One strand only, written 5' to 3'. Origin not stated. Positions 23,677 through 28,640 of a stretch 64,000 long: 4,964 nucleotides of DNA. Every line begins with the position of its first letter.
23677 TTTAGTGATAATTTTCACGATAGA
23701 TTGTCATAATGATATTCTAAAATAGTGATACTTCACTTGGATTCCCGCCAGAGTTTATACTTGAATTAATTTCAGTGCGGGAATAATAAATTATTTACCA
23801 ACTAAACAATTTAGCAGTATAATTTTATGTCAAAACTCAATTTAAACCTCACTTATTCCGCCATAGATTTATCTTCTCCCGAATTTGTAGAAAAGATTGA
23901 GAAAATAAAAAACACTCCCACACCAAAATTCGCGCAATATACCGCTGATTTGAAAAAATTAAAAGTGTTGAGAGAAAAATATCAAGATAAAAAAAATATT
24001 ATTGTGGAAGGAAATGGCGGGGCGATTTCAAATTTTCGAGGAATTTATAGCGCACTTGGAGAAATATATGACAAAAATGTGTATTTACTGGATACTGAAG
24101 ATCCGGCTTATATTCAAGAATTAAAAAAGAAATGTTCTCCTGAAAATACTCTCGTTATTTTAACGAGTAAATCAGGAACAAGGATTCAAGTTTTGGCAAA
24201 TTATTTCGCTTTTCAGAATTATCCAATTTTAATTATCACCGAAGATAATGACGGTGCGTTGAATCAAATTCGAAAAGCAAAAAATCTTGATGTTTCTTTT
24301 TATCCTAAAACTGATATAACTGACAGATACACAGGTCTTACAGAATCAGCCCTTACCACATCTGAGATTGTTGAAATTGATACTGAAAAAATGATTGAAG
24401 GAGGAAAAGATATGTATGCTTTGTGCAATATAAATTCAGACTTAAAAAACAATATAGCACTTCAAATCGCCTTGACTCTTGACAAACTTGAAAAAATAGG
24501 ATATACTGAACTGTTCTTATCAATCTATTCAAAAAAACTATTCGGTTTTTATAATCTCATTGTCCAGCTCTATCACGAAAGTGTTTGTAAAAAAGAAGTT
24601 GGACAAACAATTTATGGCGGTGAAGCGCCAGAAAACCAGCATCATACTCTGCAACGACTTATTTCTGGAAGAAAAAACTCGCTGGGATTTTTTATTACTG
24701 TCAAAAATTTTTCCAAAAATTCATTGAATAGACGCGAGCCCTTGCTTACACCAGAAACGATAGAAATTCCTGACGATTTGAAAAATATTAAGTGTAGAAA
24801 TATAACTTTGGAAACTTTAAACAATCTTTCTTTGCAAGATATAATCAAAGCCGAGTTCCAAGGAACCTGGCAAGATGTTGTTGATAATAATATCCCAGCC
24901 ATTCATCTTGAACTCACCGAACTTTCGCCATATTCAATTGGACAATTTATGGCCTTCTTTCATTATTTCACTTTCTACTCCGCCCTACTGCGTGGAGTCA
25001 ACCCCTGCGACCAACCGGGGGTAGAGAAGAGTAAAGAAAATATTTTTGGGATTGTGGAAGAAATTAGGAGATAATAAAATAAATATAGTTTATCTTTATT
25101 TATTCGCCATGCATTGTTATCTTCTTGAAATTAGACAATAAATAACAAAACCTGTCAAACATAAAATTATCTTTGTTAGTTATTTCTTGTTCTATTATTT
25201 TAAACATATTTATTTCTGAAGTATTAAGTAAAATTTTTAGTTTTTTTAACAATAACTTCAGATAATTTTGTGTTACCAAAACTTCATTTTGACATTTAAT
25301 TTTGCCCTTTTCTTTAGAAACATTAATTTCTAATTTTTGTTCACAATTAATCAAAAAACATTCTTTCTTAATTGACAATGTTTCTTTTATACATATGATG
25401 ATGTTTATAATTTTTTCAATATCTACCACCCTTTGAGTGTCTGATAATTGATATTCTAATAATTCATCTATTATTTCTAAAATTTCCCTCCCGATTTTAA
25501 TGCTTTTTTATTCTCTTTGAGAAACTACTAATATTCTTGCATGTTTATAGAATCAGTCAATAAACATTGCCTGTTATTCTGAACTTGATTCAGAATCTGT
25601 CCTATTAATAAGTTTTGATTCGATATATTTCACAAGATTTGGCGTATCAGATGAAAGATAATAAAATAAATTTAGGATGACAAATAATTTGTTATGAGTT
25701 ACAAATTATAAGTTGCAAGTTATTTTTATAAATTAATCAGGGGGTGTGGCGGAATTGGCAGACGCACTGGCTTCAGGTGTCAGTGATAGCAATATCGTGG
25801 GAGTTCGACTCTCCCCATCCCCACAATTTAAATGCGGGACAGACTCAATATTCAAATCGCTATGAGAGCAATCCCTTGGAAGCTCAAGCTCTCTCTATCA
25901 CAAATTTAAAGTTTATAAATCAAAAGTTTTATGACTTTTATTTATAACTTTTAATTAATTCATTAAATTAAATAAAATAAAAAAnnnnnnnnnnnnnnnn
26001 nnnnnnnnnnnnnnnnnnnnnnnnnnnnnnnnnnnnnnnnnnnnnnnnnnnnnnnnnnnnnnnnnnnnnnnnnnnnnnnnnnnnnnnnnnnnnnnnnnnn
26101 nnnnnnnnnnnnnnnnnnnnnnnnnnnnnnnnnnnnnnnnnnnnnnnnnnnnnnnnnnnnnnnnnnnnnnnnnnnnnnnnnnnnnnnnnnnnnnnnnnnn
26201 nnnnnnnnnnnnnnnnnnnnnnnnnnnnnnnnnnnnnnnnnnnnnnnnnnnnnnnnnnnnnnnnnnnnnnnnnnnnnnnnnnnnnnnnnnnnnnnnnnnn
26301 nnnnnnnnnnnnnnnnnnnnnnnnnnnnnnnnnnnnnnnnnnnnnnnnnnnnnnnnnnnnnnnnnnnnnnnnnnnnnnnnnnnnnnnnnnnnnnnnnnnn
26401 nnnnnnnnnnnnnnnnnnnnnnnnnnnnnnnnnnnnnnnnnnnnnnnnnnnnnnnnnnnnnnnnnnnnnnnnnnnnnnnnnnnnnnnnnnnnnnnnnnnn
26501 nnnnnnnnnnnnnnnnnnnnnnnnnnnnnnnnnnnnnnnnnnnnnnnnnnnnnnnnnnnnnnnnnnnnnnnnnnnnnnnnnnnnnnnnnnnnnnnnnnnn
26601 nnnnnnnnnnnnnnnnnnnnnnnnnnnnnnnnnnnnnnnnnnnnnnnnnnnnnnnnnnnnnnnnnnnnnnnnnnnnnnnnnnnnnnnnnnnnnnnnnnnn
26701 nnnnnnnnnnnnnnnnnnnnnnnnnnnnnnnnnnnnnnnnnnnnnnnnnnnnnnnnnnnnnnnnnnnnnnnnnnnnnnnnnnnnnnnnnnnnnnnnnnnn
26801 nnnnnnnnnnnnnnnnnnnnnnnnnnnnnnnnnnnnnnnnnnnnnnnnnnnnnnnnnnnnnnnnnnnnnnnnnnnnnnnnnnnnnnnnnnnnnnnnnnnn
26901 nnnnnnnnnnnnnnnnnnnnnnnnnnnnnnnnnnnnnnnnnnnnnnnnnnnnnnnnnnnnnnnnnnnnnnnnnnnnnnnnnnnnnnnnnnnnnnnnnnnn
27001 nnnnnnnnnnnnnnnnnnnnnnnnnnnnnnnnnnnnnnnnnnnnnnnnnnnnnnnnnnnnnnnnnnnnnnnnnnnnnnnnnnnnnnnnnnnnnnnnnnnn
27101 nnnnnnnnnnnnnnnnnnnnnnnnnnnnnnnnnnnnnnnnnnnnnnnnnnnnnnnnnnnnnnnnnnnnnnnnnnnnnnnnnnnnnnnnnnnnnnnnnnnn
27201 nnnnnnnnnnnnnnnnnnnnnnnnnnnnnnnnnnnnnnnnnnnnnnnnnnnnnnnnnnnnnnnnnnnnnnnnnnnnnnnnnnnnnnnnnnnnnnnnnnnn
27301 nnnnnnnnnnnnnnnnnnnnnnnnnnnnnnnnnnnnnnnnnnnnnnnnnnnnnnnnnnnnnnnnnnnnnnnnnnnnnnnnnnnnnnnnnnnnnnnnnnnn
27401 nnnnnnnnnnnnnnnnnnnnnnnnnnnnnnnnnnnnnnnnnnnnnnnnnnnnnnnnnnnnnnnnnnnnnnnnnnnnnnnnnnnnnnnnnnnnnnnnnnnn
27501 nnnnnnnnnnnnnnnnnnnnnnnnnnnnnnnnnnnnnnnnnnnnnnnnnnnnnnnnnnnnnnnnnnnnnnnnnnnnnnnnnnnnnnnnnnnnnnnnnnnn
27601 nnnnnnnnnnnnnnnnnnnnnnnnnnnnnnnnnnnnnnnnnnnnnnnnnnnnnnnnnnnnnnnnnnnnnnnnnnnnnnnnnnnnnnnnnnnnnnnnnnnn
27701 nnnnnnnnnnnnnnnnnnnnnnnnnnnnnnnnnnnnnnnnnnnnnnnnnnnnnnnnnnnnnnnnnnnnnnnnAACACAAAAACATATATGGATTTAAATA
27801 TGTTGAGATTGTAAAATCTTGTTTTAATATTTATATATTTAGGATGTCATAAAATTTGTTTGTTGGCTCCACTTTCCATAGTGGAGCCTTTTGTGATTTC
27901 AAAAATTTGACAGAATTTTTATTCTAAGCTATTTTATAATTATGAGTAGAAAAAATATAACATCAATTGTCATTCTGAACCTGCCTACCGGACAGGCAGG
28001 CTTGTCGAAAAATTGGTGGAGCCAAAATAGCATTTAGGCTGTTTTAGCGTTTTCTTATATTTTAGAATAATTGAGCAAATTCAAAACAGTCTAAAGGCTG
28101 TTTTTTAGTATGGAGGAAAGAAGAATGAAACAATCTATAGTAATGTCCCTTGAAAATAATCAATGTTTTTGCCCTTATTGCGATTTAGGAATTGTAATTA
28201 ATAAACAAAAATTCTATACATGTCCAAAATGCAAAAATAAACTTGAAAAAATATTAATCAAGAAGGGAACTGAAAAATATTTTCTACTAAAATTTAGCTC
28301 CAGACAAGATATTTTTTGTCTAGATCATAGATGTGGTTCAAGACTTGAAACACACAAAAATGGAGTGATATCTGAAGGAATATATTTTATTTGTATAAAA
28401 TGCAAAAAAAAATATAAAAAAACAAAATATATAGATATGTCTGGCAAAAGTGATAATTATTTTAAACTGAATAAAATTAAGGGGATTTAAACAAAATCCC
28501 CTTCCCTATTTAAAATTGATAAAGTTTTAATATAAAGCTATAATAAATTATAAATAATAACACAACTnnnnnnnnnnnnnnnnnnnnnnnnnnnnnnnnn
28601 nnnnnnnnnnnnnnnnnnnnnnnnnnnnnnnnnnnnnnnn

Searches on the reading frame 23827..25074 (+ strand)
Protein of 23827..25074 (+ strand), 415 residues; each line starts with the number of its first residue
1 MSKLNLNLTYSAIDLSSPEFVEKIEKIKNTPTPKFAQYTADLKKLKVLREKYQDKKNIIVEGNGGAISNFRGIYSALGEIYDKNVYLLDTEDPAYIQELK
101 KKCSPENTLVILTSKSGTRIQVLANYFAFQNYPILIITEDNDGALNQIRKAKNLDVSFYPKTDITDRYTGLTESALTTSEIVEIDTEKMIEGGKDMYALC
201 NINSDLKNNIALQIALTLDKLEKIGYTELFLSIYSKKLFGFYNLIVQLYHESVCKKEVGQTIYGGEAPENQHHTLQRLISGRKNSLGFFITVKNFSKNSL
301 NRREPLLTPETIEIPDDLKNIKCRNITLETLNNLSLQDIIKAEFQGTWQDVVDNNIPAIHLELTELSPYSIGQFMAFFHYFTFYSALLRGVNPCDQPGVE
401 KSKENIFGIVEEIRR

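Call 42: search_protein_families(library=ncbifam, proteins=[window:23827-25074:+], max_evalue=0.00001)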
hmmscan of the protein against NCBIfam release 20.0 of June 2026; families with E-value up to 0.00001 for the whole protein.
window:23827-25074:+ (415 aa): 7 families
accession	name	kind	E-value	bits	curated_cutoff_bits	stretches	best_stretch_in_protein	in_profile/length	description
NF003016.0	PRK03868.1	equivalog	1.7e-33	116.1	487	1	42-405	45-402/410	glucose-6-phosphate isomerase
NF010697.0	PRK14097.1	equivalog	2.7e-29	102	443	1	92-410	121-432/448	glucose-6-phosphate isomerase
NF040629.1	PGI_Meth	equivalog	2.7e-26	92.6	350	1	37-404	47-393/396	glucose-6-phosphate isomerase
NF010696.0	PRK14096.1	equivalog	3.9e-19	68.6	671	1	30-407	89-459/528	glucose-6-phosphate isomerase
NF007080.0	PRK09533.1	equivalog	4.2e-16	58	712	1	47-259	446-670/949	bifunctional transaldolase/phosoglucose isomerase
NF001211.0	PRK00179.1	equivalog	2.7e-13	49.2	492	1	50-412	141-518/544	glucose-6-phosphate isomerase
NF010695.0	PRK14095.1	equivalog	9.3e-10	37.7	703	0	22-256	118-362/536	glucose-6-phosphate isomerase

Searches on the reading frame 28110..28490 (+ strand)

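Call 6: search_protein_families(library=pfam, proteins=[window:28110-28490:+], max_evalue=0.01)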
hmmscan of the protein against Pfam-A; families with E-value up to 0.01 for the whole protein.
window:28110-28490:+ (126 aa): 1 family
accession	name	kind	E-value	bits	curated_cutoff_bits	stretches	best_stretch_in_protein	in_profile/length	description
PF07191.17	Zn_ribbon_6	-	0.0058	17.1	25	1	14-58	12-51/67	Double zinc ribbon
